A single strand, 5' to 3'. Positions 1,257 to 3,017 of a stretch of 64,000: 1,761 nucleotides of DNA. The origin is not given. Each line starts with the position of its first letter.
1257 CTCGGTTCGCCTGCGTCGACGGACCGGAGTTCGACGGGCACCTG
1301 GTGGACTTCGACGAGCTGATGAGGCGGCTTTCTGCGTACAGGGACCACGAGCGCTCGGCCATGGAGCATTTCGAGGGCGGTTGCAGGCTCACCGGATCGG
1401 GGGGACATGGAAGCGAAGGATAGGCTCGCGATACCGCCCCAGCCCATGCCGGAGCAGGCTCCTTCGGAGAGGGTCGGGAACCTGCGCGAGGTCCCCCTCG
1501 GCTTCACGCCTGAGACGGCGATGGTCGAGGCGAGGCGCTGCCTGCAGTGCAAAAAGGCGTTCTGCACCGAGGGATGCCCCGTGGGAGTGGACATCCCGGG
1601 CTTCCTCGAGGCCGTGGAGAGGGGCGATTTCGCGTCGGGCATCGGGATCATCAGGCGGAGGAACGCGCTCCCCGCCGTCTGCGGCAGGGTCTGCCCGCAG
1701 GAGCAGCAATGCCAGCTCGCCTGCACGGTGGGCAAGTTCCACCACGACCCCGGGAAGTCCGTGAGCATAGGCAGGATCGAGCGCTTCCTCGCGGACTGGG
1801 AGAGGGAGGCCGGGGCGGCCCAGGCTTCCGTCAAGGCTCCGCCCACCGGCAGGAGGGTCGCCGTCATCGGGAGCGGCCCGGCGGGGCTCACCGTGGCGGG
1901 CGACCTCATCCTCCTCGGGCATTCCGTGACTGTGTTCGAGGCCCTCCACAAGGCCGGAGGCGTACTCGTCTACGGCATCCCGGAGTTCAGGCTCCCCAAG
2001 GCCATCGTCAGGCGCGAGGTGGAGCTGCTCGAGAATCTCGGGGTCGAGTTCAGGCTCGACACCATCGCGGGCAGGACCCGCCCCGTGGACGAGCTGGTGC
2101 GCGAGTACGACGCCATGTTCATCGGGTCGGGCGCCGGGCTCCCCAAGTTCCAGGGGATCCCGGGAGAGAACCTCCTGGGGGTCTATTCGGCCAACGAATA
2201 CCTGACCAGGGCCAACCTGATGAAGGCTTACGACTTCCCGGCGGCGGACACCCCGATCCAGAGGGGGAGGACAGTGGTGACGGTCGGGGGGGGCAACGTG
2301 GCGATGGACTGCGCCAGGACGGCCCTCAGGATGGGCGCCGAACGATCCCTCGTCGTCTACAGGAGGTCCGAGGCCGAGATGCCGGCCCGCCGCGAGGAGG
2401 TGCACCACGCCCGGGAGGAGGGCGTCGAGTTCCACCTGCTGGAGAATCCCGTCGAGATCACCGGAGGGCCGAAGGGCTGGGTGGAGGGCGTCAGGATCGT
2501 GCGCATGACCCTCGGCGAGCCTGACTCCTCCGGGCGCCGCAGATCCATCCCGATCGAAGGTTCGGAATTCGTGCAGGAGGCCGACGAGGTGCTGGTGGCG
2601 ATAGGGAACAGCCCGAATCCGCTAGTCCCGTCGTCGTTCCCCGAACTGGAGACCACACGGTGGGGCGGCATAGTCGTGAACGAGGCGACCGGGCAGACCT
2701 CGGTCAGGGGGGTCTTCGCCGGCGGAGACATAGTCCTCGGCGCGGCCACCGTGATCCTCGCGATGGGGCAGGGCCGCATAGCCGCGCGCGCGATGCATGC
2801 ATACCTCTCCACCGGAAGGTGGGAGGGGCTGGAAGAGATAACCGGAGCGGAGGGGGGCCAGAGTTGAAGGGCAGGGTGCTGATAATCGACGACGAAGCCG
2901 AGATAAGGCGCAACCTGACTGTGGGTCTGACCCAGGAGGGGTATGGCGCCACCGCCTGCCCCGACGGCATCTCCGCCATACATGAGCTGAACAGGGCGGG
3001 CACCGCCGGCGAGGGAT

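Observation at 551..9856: Single 9.3-kb operon combining canonical NfnAB with a StnABC-like (Sporomusa-type Nfn) NuoEFG module and an embedded regulator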

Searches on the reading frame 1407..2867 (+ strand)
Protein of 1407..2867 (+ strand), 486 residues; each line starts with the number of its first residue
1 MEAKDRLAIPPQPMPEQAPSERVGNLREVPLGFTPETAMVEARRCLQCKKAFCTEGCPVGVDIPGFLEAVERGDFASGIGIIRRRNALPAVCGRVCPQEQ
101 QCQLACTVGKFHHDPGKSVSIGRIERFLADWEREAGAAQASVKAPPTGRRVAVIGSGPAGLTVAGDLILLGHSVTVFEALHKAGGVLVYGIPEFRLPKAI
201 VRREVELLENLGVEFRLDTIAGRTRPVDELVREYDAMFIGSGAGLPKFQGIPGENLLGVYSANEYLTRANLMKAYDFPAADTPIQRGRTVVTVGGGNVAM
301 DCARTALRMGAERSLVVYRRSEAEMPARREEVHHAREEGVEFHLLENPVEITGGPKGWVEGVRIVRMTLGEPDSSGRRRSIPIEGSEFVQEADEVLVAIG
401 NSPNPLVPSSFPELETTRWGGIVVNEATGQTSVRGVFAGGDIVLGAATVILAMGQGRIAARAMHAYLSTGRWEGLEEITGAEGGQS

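Call 4: search_protein_families(library=pfam, proteins=[window:1407-2867:+], max_evalue=0.01)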
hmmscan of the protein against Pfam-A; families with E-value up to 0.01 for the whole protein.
window:1407-2867:+ (486 aa): 9 families
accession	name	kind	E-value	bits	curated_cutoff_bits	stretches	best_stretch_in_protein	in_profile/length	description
PF14691.11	Fer4_20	-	2.8e-38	130.7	25.8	1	23-136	2-112/113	Dihydroprymidine dehydrogenase domain II, 4Fe-4S cluster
PF07992.20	Pyr_redox_2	-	3.4e-32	112.5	26.1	1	150-456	2-291/291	Pyridine nucleotide-disulphide oxidoreductase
PF00070.33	Pyr_redox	-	8.3e-14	52.3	22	2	290-364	2-79/82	Pyridine nucleotide-disulphide oxidoreductase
PF13738.12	Pyr_redox_3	-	2.4e-06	27.5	30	0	286-322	163-198/305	Pyridine nucleotide-disulphide oxidoreductase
PF01262.27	AlaDh_PNT_C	-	0.00016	21.6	23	0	262-314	5-55/214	Alanine dehydrogenase/PNT, C-terminal domain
PF13241.12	NAD_binding_7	-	0.00027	21.9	22.1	0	286-365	6-65/104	Putative NAD(P)-binding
PF13450.12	NAD_binding_8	-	0.00096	19.8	21.9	1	153-185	1-33/68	NAD(P)-binding Rossmann-like domain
PF01494.25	FAD_binding_3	-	0.004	16.9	22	1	151-216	4-61/349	FAD binding domain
PF01266.30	DAO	-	0.0044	17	27.9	1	150-183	1-34/353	FAD dependent oxidoreductase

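Call 12: search_protein_families(library=ncbifam, proteins=[window:1407-2867:+], max_evalue=0.00001)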
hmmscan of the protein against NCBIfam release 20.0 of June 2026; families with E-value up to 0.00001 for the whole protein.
window:1407-2867:+ (486 aa): 28 families (the best 25 are shown)
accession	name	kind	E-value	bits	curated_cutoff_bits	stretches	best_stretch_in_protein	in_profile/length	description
NF009414.0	PRK12778.1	equivalog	2.2e-201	671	1103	1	2-468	287-750/752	bifunctional dihydroorotate dehydrogenase B NAD binding subunit/NADPH-dependent glutamate synthase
TIGR01316.1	gltA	equivalog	1.4e-182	607.5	471.75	1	19-467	2-449/449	NADPH-dependent glutamate synthase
NF009413.0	PRK12775.1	equivalog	7.5e-149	497.4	1895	1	12-471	300-758/1006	putative trifunctional 2-polyprenylphenol hydroxylase/glutamate synthase subunit beta/ferritin domain-containing protein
TIGR01318.1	gltD_gamma_fam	subfamily_domain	1.8e-114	382.9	482.95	1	20-468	17-466/467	glutamate synthase, small subunit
NF009454.0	PRK12814.1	equivalog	5.1e-112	375.4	916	1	51-469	102-502/657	putative NADPH-dependent glutamate synthase small subunit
NF009415.0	PRK12779.1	equivalog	2.9e-111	373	1519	1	50-464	207-623/944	putative bifunctional glutamate synthase subunit beta/2-polyprenylphenol hydroxylase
NF009410.0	PRK12771.1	subfamily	5.6e-111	371.9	516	1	53-470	50-448/566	NAD(P)-binding protein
NF009408.0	PRK12769.1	equivalog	6.3e-110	368.2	1003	1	8-469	189-653/659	formate-dependent uric acid utilization protein AegA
NF009451.0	PRK12809.1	equivalog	4.1e-91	306.2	1154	1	18-468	183-635/639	formate-dependent uric acid utilization protein YgfT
NF009409.0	PRK12770.1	subfamily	1.2e-81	274.6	343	1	142-469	12-352/360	putative glutamate synthase subunit beta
NF010590.0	PRK13984.1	equivalog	2.8e-79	266.9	946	1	12-469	159-608/611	putative oxidoreductase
TIGR03315.1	Se_ygfK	equivalog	1.5e-77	261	835.3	1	46-464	440-836/1012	putative selenate reductase subunit YgfK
TIGR01317.1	GOGAT_sm_gam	subfamily_domain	1.9e-77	261.2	447.7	1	14-467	13-478/485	glutamate synthase small subunit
NF045663.1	diclust_near_Sec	equivalog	1.3e-39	135.9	530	1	43-244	10-200/759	pyridine nucleotide-disulfide oxidoreductase/dicluster-binding protein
TIGR01292.1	TRX_reduct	equivalog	3.3e-18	65.5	343.45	1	281-467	135-300/300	thioredoxin-disulfide reductase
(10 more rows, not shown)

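Call 42: search_solved_structures(query=window:1407-2864:+, max_evalue=1e-40, show_alignments=3)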
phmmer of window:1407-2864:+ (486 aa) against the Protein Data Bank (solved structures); distinct sequences matched with E-value up to 1e-40: 12.
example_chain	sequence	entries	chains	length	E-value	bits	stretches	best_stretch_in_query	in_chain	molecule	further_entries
4ylf_B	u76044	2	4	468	1.8e-166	557.7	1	12-473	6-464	Dihydropyrimidine dehydrogenase subunit A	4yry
5jca_L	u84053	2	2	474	1.2e-144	485.7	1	11-469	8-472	NADH-dependent Ferredoxin:NADP Oxidoreductase (NfnI) subunit alpha | NADH-dependent Ferredoxin:NADP Oxidoreductase subunit alpha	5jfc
5vj7_A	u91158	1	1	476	2.3e-143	481.5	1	11-468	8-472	Oxidoreductase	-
9n5u_A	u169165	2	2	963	1.9e-93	316.9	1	53-476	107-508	NfnA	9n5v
6s6s_G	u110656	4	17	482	2.2e-92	313.4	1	12-468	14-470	Glutamate synthase [NADPH] small chain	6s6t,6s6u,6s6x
9bov_A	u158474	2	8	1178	9.4e-91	308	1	47-476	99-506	Molybdopterin oxidoreductase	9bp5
2vdc_G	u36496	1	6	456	3.2e-90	306.2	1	28-468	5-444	GLUTAMATE SYNTHASE [NADPH] SMALL CHAIN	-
8oh5_C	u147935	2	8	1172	2.2e-76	260.6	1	52-468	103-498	Formate dehydrogenase-O, major subunit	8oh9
7mfm_I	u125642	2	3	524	9.4e-53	182.7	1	14-468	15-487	Glutamate synthase (NADPH) small chain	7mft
1gt8_A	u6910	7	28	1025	1.8e-49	171.8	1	37-468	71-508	DIHYDROPYRIMIDINE DEHYDROGENASE | Dihydropyrimidine dehydrogenase [NADP(+)]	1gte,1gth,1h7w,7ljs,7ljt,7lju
1h7x_A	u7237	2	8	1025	1.8e-49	171.8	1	37-468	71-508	DIHYDROPYRIMIDINE DEHYDROGENASE | Dihydropyrimidine dehydrogenase [NADP(+)]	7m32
7m31_A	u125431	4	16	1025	1.8e-49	171.8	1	37-468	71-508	Dihydropyrimidine dehydrogenase [NADP(+)]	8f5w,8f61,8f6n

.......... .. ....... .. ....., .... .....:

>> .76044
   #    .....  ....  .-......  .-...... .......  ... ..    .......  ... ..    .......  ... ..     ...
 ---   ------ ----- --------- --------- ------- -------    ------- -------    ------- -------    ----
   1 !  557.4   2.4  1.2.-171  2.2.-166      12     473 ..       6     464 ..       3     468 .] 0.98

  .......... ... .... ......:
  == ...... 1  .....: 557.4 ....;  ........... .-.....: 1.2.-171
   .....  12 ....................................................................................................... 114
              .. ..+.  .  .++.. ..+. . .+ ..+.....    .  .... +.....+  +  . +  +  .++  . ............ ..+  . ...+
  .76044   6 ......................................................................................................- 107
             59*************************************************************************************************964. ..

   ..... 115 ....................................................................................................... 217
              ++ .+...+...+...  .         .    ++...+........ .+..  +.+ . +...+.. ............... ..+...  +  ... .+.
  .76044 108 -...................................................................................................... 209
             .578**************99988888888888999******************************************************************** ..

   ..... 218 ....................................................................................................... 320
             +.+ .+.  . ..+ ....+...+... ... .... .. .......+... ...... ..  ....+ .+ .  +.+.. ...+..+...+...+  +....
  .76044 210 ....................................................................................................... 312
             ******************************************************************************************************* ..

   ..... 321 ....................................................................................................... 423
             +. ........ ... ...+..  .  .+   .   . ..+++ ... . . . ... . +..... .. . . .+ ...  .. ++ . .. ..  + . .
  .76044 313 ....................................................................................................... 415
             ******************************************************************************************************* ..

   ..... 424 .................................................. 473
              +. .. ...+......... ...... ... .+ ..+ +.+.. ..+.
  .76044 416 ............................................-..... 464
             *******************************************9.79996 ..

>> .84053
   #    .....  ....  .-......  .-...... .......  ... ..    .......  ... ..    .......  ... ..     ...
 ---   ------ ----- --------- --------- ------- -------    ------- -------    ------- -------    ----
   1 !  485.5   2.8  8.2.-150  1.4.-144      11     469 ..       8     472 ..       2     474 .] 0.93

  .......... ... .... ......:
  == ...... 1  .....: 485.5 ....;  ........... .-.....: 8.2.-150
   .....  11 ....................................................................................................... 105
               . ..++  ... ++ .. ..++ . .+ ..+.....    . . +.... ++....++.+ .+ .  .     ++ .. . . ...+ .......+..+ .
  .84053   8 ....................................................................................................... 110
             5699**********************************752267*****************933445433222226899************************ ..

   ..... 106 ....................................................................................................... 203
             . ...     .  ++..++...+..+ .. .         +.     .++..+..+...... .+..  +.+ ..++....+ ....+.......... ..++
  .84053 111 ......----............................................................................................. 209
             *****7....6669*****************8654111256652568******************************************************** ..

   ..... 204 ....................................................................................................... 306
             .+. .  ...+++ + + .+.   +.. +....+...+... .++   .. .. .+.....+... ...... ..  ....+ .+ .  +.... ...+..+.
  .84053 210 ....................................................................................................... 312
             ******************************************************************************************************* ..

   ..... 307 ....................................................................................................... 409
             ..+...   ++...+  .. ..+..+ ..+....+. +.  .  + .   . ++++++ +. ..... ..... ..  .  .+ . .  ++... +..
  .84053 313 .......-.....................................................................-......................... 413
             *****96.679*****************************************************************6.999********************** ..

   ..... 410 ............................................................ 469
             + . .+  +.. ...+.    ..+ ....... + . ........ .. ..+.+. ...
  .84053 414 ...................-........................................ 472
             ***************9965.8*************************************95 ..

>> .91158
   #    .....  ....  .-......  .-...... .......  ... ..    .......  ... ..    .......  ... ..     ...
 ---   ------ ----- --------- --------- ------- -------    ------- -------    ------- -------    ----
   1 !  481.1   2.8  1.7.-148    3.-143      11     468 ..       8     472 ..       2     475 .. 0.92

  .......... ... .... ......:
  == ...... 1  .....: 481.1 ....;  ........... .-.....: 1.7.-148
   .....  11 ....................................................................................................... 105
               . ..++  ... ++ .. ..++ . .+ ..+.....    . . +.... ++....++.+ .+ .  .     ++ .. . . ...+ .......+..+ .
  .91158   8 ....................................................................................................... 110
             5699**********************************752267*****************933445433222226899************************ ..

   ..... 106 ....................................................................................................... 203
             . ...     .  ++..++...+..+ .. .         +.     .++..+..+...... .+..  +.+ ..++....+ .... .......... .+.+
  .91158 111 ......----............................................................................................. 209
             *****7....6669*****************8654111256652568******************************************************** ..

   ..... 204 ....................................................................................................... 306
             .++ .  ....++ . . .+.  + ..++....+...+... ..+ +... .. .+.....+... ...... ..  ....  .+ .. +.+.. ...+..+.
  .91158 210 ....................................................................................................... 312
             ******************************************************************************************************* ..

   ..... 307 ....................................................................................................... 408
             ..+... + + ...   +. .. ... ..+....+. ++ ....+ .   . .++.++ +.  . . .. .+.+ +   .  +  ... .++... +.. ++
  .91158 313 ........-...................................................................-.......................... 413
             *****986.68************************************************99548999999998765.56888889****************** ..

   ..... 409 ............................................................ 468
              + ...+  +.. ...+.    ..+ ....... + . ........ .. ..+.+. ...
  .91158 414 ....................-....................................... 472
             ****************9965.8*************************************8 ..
